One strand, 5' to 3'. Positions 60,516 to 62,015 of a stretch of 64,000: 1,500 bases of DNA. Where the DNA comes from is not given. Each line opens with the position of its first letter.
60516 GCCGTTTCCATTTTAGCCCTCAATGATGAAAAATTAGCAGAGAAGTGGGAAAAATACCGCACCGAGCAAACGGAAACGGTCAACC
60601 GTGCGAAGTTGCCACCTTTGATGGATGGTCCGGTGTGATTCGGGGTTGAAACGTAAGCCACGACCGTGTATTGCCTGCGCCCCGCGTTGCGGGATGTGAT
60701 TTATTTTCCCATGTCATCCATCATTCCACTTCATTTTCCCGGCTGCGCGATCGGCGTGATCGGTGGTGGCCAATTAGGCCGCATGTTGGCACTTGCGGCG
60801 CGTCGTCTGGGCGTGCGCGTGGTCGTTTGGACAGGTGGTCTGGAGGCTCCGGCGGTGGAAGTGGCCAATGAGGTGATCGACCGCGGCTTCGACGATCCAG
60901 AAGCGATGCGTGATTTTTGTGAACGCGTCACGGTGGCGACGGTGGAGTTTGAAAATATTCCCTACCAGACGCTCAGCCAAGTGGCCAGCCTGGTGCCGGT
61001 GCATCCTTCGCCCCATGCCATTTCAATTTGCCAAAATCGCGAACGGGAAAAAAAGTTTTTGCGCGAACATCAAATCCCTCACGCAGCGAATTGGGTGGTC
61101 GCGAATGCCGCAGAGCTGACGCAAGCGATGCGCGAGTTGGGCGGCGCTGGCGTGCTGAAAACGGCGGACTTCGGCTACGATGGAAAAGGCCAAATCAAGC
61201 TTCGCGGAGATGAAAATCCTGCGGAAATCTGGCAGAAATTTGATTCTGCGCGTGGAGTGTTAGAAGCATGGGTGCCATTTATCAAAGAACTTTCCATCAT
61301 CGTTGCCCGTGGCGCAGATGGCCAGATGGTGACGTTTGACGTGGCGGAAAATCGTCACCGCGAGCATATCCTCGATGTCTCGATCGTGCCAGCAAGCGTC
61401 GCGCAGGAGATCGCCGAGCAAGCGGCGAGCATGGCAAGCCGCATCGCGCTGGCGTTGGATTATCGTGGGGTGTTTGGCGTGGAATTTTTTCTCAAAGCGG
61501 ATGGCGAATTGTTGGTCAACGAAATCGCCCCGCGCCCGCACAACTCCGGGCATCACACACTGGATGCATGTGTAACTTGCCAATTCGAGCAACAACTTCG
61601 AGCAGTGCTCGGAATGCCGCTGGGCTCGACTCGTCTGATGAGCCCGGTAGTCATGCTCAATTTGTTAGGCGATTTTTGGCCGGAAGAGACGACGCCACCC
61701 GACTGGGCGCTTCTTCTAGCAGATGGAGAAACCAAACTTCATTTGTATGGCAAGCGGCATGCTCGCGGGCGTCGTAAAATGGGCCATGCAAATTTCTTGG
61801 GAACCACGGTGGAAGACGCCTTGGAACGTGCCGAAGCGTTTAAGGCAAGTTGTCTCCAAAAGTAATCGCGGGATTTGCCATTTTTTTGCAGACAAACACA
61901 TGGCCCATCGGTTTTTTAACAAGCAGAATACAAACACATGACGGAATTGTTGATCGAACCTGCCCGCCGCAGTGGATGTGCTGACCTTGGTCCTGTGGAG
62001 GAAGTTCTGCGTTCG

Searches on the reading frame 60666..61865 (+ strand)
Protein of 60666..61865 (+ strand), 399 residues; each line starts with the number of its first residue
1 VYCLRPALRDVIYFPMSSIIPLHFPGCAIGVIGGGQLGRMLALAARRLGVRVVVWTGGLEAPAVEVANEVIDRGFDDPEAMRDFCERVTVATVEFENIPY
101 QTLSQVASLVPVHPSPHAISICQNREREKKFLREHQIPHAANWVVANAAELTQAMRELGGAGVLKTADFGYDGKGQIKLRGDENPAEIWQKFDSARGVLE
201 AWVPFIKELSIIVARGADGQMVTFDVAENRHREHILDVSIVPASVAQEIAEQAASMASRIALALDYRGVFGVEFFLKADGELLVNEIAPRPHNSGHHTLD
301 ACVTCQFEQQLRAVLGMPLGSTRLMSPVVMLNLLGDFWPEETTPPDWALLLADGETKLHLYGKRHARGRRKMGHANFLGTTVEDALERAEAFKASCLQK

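Call 87: search_protein_families(library=pfam, proteins=[window:60666-61865:+], max_evalue=0.001)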
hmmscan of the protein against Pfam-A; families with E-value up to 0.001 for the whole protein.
window:60666-61865:+ (399 aa): 5 families
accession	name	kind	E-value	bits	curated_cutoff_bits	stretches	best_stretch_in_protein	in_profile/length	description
PF02222.28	ATP-grasp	-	1.6e-53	181.5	27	1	131-307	2-179/179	ATP-grasp domain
PF22660.2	RS_preATP-grasp-like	-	6.1e-27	94.3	27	1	28-123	3-98/98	Ribonucleotide synthetase preATP-grasp domain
PF17769.7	PurK_C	-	2.4e-15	56.4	22.6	1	329-388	2-56/56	Phosphoribosylaminoimidazole carboxylase C-terminal domain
PF07478.18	Dala_Dala_lig_C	-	5e-06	26.6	24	1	239-291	124-176/204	D-ala D-ala ligase C-terminus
PF21244.3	PurT_C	-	9.4e-06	25.5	26.7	1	351-392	24-64/68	PurT, C-terminal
